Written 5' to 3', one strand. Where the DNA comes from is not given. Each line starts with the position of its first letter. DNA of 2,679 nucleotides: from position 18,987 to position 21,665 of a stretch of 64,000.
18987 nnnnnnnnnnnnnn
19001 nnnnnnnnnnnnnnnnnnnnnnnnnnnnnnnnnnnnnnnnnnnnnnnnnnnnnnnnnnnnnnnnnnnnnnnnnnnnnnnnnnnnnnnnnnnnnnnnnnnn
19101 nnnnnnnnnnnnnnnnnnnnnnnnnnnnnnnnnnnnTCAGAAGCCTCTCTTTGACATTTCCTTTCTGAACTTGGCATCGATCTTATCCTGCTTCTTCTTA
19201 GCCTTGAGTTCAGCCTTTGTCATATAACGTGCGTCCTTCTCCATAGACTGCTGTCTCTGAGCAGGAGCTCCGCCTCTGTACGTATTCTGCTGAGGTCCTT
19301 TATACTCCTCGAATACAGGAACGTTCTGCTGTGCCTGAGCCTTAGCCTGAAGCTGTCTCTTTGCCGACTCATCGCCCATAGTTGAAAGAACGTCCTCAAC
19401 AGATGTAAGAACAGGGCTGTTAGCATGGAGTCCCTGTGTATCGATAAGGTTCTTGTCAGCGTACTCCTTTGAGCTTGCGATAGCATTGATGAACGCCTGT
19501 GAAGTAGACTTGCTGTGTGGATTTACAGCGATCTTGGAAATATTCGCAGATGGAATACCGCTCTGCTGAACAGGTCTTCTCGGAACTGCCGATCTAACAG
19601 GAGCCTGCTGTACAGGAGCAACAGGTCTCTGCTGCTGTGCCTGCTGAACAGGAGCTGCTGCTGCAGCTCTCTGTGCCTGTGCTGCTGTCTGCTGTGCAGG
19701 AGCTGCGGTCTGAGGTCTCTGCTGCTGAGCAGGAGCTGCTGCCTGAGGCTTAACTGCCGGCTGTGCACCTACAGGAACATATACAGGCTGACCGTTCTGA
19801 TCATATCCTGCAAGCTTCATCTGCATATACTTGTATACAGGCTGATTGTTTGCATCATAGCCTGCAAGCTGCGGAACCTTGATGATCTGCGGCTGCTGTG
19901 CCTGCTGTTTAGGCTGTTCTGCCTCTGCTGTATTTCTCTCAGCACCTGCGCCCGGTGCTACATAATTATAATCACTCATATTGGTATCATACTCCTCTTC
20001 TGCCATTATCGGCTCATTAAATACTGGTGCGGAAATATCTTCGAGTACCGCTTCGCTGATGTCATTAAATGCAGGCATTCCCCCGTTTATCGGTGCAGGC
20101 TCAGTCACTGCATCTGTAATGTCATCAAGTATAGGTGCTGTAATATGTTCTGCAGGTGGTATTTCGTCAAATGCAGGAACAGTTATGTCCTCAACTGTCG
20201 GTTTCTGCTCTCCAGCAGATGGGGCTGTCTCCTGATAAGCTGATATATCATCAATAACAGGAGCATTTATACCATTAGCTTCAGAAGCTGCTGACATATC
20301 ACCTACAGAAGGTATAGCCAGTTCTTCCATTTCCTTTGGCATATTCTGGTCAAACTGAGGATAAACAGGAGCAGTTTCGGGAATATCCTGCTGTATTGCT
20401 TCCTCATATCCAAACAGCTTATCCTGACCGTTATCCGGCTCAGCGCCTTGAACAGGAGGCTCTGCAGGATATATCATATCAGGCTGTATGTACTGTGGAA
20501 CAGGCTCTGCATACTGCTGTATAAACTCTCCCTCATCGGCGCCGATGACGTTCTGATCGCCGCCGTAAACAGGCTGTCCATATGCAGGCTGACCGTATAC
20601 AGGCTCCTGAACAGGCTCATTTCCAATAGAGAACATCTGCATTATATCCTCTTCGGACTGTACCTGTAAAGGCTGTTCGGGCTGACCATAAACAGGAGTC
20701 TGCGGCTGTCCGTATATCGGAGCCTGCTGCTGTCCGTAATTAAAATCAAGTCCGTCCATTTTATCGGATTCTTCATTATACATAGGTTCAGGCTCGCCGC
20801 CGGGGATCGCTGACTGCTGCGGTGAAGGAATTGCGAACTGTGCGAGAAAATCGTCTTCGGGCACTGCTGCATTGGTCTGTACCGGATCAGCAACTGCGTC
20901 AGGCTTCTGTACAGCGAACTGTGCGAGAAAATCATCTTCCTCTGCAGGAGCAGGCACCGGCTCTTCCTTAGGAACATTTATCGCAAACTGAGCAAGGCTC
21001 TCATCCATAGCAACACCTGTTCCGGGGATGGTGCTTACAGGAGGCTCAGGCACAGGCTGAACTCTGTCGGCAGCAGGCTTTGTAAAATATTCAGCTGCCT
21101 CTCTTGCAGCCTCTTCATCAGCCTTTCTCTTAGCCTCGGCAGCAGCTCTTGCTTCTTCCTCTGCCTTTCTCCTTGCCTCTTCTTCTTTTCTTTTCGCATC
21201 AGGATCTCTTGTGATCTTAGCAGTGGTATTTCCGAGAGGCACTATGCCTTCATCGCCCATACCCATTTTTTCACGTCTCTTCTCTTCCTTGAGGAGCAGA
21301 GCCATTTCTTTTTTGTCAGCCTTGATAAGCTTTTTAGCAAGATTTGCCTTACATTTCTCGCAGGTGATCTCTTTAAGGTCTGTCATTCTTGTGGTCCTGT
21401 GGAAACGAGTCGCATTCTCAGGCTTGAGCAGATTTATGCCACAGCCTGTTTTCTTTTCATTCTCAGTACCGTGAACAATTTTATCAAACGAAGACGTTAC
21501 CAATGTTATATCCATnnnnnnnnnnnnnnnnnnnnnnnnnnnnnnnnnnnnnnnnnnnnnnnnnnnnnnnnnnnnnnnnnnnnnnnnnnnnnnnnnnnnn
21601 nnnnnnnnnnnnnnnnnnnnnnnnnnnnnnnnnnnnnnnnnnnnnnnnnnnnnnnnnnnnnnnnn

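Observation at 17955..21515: Large disordered scaffold-like protein plus TPR protein near the pilus locus (PopZ/FimV-like hub candidate)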

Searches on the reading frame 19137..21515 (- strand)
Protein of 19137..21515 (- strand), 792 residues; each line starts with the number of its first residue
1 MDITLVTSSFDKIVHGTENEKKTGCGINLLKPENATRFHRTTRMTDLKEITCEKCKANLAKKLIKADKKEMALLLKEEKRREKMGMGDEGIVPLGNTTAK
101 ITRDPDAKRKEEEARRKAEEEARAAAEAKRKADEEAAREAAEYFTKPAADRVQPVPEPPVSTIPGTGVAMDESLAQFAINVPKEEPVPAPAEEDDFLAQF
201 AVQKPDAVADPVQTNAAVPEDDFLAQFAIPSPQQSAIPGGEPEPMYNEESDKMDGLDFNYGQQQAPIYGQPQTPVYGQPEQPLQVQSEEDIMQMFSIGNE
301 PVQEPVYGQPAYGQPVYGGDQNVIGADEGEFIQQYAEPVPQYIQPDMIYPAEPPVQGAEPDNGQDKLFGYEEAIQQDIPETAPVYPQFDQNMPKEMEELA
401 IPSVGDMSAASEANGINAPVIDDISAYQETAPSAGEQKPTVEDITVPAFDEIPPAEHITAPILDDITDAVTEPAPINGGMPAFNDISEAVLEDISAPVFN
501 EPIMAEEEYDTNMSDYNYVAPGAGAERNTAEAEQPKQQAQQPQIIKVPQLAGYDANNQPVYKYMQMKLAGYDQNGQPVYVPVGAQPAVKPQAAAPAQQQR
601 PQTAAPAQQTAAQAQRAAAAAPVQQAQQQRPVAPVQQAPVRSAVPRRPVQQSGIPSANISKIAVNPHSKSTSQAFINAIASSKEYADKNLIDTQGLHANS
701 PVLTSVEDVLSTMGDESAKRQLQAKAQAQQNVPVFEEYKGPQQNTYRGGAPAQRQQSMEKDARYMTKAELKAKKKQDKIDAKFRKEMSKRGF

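Call 4: search_protein_families(library=pfam, proteins=[window:19137-21515:-], max_evalue=0.1)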
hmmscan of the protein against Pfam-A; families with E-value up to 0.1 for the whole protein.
window:19137-21515:- (792 aa): 0 families

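Call 5: search_protein_families(library=ncbifam, proteins=[window:19137-21515:-], max_evalue=0.1)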
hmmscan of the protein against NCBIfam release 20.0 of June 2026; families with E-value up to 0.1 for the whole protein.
window:19137-21515:- (792 aa): 0 families

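Call 7: find_homologous_proteins(query=window:19137-21515:-)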
Query window:19137-21515:- (792 aa): 670 proteins with E <= 0.001 among 8000 candidates; the best 120 are listed.
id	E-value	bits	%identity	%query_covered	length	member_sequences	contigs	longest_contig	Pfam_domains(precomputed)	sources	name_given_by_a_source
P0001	0.0e+0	1704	99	100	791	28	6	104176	-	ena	-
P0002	0.0e+0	1150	69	100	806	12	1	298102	-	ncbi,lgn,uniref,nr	ncbi:hypothetical protein SAMN02910265_01339 [Ruminococcus flavefaciens]|uniref:Uncharacterized prot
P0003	0.0e+0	1148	70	100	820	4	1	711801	-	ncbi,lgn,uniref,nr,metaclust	ncbi:hypothetical protein [Ruminococcus flavefaciens]|uniref:hypothetical protein n=1 Tax=Ruminococc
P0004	0.0e+0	1139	70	100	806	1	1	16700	-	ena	-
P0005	0.0e+0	1129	70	100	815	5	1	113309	-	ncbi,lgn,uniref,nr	ncbi:hypothetical protein [Ruminococcus flavefaciens]|uniref:Uncharacterized protein n=1 Tax=Ruminoc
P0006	0.0e+0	1082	66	100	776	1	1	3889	-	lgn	-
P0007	0.0e+0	1033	61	100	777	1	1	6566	-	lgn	-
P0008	5.0e-271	920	56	63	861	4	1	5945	-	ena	-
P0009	9.2e-269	912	58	100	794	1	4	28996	-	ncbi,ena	-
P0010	1.2e-267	909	57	100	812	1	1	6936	-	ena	-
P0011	1.9e-267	908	57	100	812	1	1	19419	-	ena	-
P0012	1.9e-267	908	57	100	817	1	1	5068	-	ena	-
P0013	3.5e-267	907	61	100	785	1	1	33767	-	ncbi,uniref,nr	ncbi:MAG: hypothetical protein K6G33_00945 [Ruminococcus sp.]|uniref:hypothetical protein n=1 Tax=Ru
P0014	9.1e-266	902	57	100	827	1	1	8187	-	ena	-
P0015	3.2e-264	897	53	100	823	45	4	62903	-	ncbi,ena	-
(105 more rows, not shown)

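Call 8: search_solved_structures(query=window:19137-21515:-, max_evalue=1)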
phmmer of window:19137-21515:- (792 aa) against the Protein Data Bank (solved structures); distinct sequences matched with E-value up to 1: 0.

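Call 11: find_related_loci(query=A1, collection=genome_contigs, flank=10000)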
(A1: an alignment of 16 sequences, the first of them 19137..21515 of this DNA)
Query A1 (792 aa) in genome_contigs; peptide patterns used: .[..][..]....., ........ (x = any residue, [..] = any of these).
437 stretches matched a pattern; 139 encode a relative of the query (tblastn E <= 1e-3); the best 80 are kept; 80 distinct loci.
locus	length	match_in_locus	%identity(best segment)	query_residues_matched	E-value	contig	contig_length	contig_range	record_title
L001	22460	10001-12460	70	1-792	0e+0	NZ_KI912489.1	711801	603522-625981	Ruminococcus flavefaciens ATCC 19208 L870DRAFT_scaffold00001.1, whole genome shotgun sequence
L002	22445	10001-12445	70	1-792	0e+0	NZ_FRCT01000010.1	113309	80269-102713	Ruminococcus flavefaciens strain Y1, whole genome shotgun sequence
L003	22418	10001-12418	69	1-792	0e+0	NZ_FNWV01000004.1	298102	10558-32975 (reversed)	Ruminococcus flavefaciens strain YAD2003, whole genome shotgun sequence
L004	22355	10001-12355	61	1-792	0e+0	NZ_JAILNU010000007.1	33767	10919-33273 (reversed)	MAG: Ruminococcus sp. isolate RUI288 k141_7756049_flag=0_multi=60.9643_len=33767, whole genome shotgun sequence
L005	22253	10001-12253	59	1-792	0e+0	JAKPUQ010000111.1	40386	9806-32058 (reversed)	MAG: Bacillota bacterium isolate USPA_maxbin.103 k141_868035, whole genome shotgun sequence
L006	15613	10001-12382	58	1-792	0e+0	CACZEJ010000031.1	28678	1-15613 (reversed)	MAG: Ruminococcus flavefaciens isolate RUG12542 genome assembly, contig: RUG12542_asm_31, whole genome shotgun sequence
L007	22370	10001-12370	58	1-792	0e+0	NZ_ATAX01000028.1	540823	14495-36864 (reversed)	Ruminococcus flavefaciens 007c Rf007c_contig00916, whole genome shotgun sequence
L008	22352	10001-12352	56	1-792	0e+0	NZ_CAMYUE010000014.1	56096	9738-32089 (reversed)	MAG: uncultured Ruminococcus sp. isolate SRR10912537_bin.36_metaWRAP_v1.3_MAG ERZ14210012.103, whole genome shotgun sequ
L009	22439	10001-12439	53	1-792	0e+0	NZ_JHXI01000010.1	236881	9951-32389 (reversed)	Ruminococcus flavefaciens ND2009 T488DRAFT_scaffold00006.6_C, whole genome shotgun sequence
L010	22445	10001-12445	53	1-792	0e+0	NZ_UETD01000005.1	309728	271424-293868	Ruminococcus flavefaciens strain SAb67, whole genome shotgun sequence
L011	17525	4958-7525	51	1-792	0e+0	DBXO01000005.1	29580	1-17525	MAG TPA_asm: Ruminococcus flavefaciens isolate UBA1210 UBA1210_contig_49928, whole genome shotgun sequence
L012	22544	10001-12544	49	1-792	0e+0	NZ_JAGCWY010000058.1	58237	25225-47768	MAG: Ruminococcus sp. isolate RGIG10198 Yak_Rumen-5__c789003, whole genome shotgun sequence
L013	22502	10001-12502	50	1-792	0e+0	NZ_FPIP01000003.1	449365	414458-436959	Ruminococcus flavefaciens strain YL228, whole genome shotgun sequence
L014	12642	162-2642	52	1-792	0e+0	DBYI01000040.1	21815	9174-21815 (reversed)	MAG TPA_asm: Ruminococcus flavefaciens isolate UBA1190 UBA1190_contig_27343, whole genome shotgun sequence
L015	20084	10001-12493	48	1-792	0e+0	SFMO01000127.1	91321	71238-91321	MAG: Ruminococcus flavefaciens isolate W2P31.028 Contig19145, whole genome shotgun sequence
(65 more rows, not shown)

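Call 56: search_protein_families(library=padloc, proteins=[window:19137-21515:-], max_evalue=0.01)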
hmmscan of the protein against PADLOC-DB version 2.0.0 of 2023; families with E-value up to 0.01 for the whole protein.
window:19137-21515:- (792 aa): 0 families

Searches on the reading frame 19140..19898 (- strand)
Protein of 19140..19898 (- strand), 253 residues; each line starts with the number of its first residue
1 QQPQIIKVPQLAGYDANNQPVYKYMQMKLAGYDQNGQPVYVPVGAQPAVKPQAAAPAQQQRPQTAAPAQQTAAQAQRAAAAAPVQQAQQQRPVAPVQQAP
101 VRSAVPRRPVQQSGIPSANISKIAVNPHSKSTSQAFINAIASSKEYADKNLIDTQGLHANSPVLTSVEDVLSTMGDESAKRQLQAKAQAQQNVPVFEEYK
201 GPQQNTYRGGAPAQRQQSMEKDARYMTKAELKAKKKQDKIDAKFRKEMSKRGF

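Call 38: search_solved_structures(query=A6, max_evalue=10)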
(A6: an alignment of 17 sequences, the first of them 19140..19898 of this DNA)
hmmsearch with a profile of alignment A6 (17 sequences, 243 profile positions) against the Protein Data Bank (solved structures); distinct sequences matched with E-value up to 10: 1.
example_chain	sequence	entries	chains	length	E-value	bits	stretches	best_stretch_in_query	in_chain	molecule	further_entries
9kqp_F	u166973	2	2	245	0.29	14.4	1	50-120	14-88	Photosystem I reaction center subunit III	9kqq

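Call 45: predict_structure(alignment_id=A6)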
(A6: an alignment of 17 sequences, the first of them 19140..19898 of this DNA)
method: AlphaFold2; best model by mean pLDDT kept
length: 253 residues; sequences in the alignment: 17
mean_pLDDT: 61.2   pTM: 0.20
mean pLDDT of the five models: 61.2, 59.3, 59.0, 57.7, 56.8
residues with pLDDT >= 90: 34; 70-90: 36; 50-70: 106; < 50: 77
segments of 3 or more residues with pLDDT < 50: 46-55, 57-61, 63-82, 84-91, 96-106, 108-110, 192-196, 208-214
pLDDT, mean of each block of 10 residues (from residue 1): 80 92 89 89 60 40 42 40 40 47 48 51 56 62 58 54 55 56 58 48 46 51 78 91 93 78
secondary structure, 60 per line:
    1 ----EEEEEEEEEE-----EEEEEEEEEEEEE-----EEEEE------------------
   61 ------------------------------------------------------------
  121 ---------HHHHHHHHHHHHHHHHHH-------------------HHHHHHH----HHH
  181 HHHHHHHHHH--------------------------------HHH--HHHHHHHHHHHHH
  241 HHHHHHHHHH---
elements in order: E5-14 E20-32 E38-42 H130-147 H167-173 H178-190 H228-250

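Call 62: fold_search(model_id=the predicted structure, library=pdb)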
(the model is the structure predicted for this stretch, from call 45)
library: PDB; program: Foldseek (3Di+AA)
matches with E <= 10: 330; with E <= 0.001: 0
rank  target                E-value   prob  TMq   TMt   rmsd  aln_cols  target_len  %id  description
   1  7b04_D                8.2e-01  0.20  0.10  0.07   8.9        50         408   16  Structure of Nitrite oxidoreductase (Nxr) from the anammox bacterium Kuenenia stuttgartiensis. (released 2021-07-14)
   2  5jca_L                1.5e+00  0.57  0.13  0.07   2.2        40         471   28  NADP(H) bound NADH-dependent Ferredoxin:NADP Oxidoreductase (NfnI) from Pyrococcus furiosus (released 2017-04-12)
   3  8rjf_A                1.5e+00  0.23  0.10  0.07   6.8        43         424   16  TadA/CpaF with ADP (released 2024-08-14)
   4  9ghd_V                1.7e+00  0.15  0.09  0.11   7.5        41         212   17  Escherichia coli 70S ribosome in complex with Staphylococcus aureus FusB-EF-G (FusB-EF-G-70S*) (released 2025-03-26)
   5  6gef_B                1.7e+00  0.11  0.10  0.07   5.7        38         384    8  X-ray structure of the Yersinia pseudotuberculosis ATPase DotB (released 2018-05-30)
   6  4adn_A                1.9e+00  0.13  0.09  0.10   7.5        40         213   18  Fusidic acid resistance protein FusB (released 2012-03-07)
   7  1uec                  1.9e+00  0.12  0.07  0.10  10.1        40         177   10  Crystal structure of autoinhibited form of tandem SH3 domain of p47phox (released 2003-05-27)
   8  8f2r_B                2.0e+00  0.14  0.10  0.12   6.1        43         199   16  Human CCC complex (released 2023-05-24)
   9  8f2r_D                2.0e+00  0.08  0.09  0.11   6.7        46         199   15  Human CCC complex (released 2023-05-24)
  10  9of2_D                2.2e+00  0.15  0.10  0.10   5.1        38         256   10  Dimer of HIF-2a-ARNT Heterodimers Complexed on 51-bp HRE/HAS (released 2025-06-11)
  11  8f2r_F                2.2e+00  0.13  0.10  0.24   6.1        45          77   13  Human CCC complex (released 2023-05-24)
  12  4mx8_C                2.3e+00  0.21  0.10  0.09   4.5        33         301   12  Crystal Structure of TroA-like Periplasmic Binding Protein Peripla_BP_2 from Xylanimonas cellulosilytica (released 2013-12-11)
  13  5fbk_B                2.3e+00  0.18  0.10  0.06   3.2        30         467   20  Crystal structure of the extracellular domain of human calcium sensing receptor (released 2016-06-22)
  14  5fbh_B                2.3e+00  0.12  0.10  0.06   9.6        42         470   17  Crystal structure of the extracellular domain of human calcium sensing receptor with bound Gd3+ (released 2016-06-22)
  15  4zp4_C                2.6e+00  0.14  0.10  0.10   4.8        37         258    8  Crystal Structure of the Heterodimeric HIF-2a:ARNT Complex (released 2015-08-12)
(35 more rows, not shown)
